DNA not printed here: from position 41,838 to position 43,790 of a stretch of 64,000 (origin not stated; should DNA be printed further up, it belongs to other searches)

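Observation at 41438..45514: Candidate new amino-sugar surface-modification system: GT2 + PIG-L deacetylase + GtrA flippase + GT-C-like transferase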

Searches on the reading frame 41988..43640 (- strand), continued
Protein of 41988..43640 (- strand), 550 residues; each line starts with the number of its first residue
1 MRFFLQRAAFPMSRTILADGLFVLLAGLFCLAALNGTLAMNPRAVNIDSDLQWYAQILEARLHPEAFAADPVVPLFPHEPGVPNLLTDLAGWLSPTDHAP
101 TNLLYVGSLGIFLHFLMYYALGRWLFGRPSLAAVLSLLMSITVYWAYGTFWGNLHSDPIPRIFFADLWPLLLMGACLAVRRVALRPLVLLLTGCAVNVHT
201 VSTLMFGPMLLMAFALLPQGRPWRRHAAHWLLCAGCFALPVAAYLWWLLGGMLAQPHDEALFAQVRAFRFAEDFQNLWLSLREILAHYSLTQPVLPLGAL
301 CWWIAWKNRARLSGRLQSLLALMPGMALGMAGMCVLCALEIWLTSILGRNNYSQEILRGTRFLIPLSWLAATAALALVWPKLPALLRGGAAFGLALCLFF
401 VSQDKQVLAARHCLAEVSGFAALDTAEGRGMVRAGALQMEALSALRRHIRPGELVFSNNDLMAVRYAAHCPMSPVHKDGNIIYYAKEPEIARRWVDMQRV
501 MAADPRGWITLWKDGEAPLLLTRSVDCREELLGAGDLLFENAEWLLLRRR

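Call 51: search_protein_families(library=pfam, proteins=[L005:7983-9293:+, L001:394-3174:-, L001:3882-4892:+, L001:4960-5355:+, L001:10226-12805:-, L001:13467-15491:+, L001:3240-3599:+], max_evalue=0.001)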
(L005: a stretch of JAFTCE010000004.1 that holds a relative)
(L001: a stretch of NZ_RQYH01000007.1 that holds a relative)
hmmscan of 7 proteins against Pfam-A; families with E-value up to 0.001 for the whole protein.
L005:7983-9293:+ (436 aa): 1 family
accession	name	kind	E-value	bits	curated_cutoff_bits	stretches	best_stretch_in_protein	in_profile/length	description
PF00375.23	SDF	-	7e-122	407.6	27.9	1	37-422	2-386/387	Sodium:dicarboxylate symporter family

L001:394-3174:- (926 aa): 0 families

L001:3882-4892:+ (336 aa): 1 family
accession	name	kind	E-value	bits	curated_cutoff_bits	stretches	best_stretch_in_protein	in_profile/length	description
PF04280.21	Tim44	-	9.7e-16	58.6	29.6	1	213-334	10-147/147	Tim44-like domain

L001:4960-5355:+ (131 aa): 4 families
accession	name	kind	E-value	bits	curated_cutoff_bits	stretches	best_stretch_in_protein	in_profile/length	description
PF03061.28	4HBT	-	3.9e-17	62.8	20.6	1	41-114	1-77/79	Thioesterase superfamily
PF14539.12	DUF4442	-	5.8e-10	39.9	25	1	16-118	20-126/132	Domain of unknown function (DUF4442)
PF13622.12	4HBT_3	-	1.7e-07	31.8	24.3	1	41-119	8-79/83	Acyl-CoA thioesterase N-terminal domain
PF20789.3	4HBT_3C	-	0.00025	21.7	24.1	1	42-119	55-135/140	Acyl-CoA thioesterase C-terminal domain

L001:10226-12805:- (859 aa): 3 families
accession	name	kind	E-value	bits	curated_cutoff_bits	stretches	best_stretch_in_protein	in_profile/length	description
PF01769.21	MgtE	-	7.7e-28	97.7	27.6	1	730-852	1-124/125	Divalent cation transporter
PF03448.22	MgtE_N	-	4.8e-25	88.5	25.9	1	443-543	2-102/102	MgtE intracellular N domain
PF00571.33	CBS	-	2.5e-15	57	24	1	615-665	6-56/57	CBS domain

L001:13467-15491:+ (674 aa): 8 families
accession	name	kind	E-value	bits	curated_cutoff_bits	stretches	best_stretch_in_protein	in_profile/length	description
PF00890.30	FAD_binding_2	-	1.7e-83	281.6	20.4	1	153-543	2-414/414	FAD binding domain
PF07992.20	Pyr_redox_2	-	1.2e-11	45.1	26.1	1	153-359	3-111/291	Pyridine nucleotide-disulphide oxidoreductase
PF01266.30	DAO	-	1.1e-08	35.4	27.9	1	153-266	2-95/353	FAD dependent oxidoreductase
PF01134.28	GIDA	-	1.1e-05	25.2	22.1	1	153-180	2-29/391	Glucose inhibited division protein A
PF13450.12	NAD_binding_8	-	6e-05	23.7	21.9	1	155-186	1-32/68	NAD(P)-binding Rossmann-like domain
PF12831.13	FAD_oxidored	-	9.4e-05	22.3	27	1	153-183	2-32/416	FAD dependent oxidoreductase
PF03486.20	HI0933_like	-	0.00019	21.4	50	0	153-185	3-35/244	HI0933-like protein Rossmann domain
PF02910.25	Succ_DH_flav_C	-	0.0005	20.5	20.8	0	598-674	3-85/130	Fumarate reductase flavoprotein C-term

L001:3240-3599:+ (119 aa): 1 family
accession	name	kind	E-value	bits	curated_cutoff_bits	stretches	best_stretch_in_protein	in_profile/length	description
PF02391.22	MoaE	-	1.1e-07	32.5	23.4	1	12-111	16-114/114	MoaE protein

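Call 57: find_encoding_contigs(protein=P0032, flank=10000, max_places=1)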
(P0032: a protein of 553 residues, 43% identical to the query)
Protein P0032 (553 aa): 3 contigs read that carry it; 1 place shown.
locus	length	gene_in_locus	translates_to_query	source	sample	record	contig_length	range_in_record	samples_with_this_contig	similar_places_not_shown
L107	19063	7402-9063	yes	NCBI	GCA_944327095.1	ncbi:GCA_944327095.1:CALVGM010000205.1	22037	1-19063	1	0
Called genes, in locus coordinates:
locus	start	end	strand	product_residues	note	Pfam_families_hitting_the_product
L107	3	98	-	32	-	?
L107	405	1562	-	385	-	PF02625:XdhC_CoxI, PF13478:XdhC_C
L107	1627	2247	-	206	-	PF00300:His_Phos_1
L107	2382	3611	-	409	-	-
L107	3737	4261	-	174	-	PF01475:FUR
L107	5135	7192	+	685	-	PF16177:ACAS_N, PF00501:AMP-binding, PF13193:AMP-binding_C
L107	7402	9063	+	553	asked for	-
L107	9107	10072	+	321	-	PF00535:Glycos_transf_2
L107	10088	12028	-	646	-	-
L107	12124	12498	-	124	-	-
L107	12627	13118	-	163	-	-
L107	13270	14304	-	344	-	PF04754:Transposase_31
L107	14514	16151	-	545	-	-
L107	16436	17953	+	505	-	PF01266:DAO (faint), PF01593:Amino_oxidase, PF13450:NAD_binding_8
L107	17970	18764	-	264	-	-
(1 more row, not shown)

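Call 58: find_encoding_contigs(protein=P0030, flank=10000, max_places=1)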
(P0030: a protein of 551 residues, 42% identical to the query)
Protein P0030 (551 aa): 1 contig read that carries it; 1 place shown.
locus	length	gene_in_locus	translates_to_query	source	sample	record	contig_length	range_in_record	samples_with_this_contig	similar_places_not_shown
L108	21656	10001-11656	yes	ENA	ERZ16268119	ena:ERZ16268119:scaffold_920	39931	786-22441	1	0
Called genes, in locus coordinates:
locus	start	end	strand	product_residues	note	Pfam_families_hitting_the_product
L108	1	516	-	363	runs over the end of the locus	PF01522:Polysacc_deac_1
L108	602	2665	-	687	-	PF00009:GTP_EFTU, PF22042:EF-G_D2, PF14492:EFG_III, PF03764:EFG_IV, PF00679:EFG_C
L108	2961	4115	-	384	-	PF02625:XdhC_CoxI, PF13478:XdhC_C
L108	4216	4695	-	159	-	PF00300:His_Phos_1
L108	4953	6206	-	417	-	-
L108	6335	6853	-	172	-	PF01475:FUR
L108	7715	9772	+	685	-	PF16177:ACAS_N, PF00501:AMP-binding, PF13193:AMP-binding_C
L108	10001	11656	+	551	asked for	-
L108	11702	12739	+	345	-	PF00535:Glycos_transf_2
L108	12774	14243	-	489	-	PF04932:Wzy_C (weak)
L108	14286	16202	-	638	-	-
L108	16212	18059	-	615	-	-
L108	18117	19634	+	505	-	PF00890:FAD_binding_2 (faint), PF01266:DAO (faint), PF01593:Amino_oxidase, PF13450:NAD_binding_8, PF13738:Pyr_redox_3 (faint)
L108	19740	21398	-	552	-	-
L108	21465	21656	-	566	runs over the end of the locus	-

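Call 59: find_encoding_contigs(protein=P0012, flank=8000, max_places=1)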
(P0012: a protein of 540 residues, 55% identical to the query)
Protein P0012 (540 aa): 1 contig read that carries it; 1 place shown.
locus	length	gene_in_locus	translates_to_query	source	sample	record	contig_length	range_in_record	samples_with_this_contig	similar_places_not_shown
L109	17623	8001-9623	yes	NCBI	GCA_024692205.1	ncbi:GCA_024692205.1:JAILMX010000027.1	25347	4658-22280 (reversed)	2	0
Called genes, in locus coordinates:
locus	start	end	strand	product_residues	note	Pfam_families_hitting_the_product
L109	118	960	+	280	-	PF01479:S4, PF00849:PseudoU_synth_2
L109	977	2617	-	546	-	PF02878:PGM_PMM_I, PF02879:PGM_PMM_II, PF02880:PGM_PMM_III, PF00408:PGM_PMM_IV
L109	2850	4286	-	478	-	PF00089:Trypsin, PF13365:Trypsin_2, PF00595:PDZ, PF13180:PDZ_2, PF17820:PDZ_6, PF00595:PDZ (weak), PF13180:PDZ_2, PF17820:PDZ_6 (weak), +1 more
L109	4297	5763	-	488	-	PF00575:S1, PF21710:Spt6_S1 (faint), PF17092:PCB_OB (faint), PF00575:S1, PF23459:S1_RRP5 (weak), PF00575:S1, PF23459:S1_RRP5, PF00575:S1, +1 more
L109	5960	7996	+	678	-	PF00128:Alpha-amylase (weak), PF02806:Alpha-amylase_C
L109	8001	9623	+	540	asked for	-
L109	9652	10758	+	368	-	PF04015:DUF362, PF09861:Lar_N (faint), PF00037:Fer4 (faint), PF12797:Fer4_2 (faint), PF12838:Fer4_7, PF13237:Fer4_10 (weak), PF14697:Fer4_21 (weak), PF25160:LdpA_Fe-S-bd (weak), +1 more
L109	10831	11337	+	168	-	PF04138:GtrA_DPMS_TM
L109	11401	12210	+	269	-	PF03372:Exo_endo_phos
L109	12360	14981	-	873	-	PF00171:Aldedh, PF00465:Fe-ADH, PF13685:Fe-ADH_2, PF25137:ADH_Fe_C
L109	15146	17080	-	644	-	PF00005:ABC_tran, PF00534:Glycos_transf_1, PF13692:Glyco_trans_1_4, PF13524:Glyco_trans_1_2 (faint)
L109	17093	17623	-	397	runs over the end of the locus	PF12704:MacB_PCD, PF02687:FtsX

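Call 66: search_protein_families(library=pfam, alignment_id=A1, max_evalue=5)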
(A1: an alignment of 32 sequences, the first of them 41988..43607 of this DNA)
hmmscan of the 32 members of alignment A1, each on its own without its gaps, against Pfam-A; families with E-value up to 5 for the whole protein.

A. member 1, window:41988-43607:- (539 aa): 1 family
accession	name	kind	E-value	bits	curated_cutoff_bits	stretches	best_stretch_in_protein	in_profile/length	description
PF04138.20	GtrA_DPMS_TM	-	4.9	7.8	26.1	1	94-140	4-50/117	GtrA/DPMS, transmembrane domain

B. families by the number of members that match (of 32 scanned): 16 families
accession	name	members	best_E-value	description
PF25081.1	CC142_N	4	0.002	CC142 N-terminal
PF11779.13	SPT_ssu-like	4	0.1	Small subunit of serine palmitoyltransferase-like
PF04138.20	GtrA_DPMS_TM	3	0.59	GtrA/DPMS, transmembrane domain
PF06570.16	DUF1129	3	0.86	Protein of unknown function (DUF1129)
PF08122.17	NDUF_B12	2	0.0003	NADH-ubiquinone oxidoreductase B12 subunit family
PF11712.13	Vma12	2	0.79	Endoplasmic reticulum-based factor for assembly of V-ATPase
PF12963.12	DUF3852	1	0.026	Protein of unknown function (DUF3852)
PF04283.17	CheF-arch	1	0.1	Chemotaxis signal transduction system protein F from archaea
PF15399.11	DUF4620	1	0.11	Domain of unknown function (DUF4620)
PF17505.7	DUF5437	1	0.14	Family of unknown function (DUF5437)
PF20604.3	DUF6798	1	0.16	Domain of unknown function (DUF6798)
PF00750.26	tRNA-synt_1d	1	0.18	tRNA synthetases class I (R), catalytic domain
PF00089.32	Trypsin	1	0.26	Trypsin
PF02674.22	Colicin_V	1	0.41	Colicin V production protein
PF20794.3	bPH_7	1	0.83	Bacterial PH domain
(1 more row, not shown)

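Call 74: search_protein_families(library=padloc, proteins=[window:41988-43607:-], max_evalue=0.01)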
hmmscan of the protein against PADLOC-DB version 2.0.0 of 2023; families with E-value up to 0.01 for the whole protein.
window:41988-43607:- (539 aa): 0 families

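Call 75: search_protein_families(library=phrogs, proteins=[window:41988-43607:-], max_evalue=0.001)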
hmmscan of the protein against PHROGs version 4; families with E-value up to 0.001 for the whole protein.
window:41988-43607:- (539 aa): 0 families
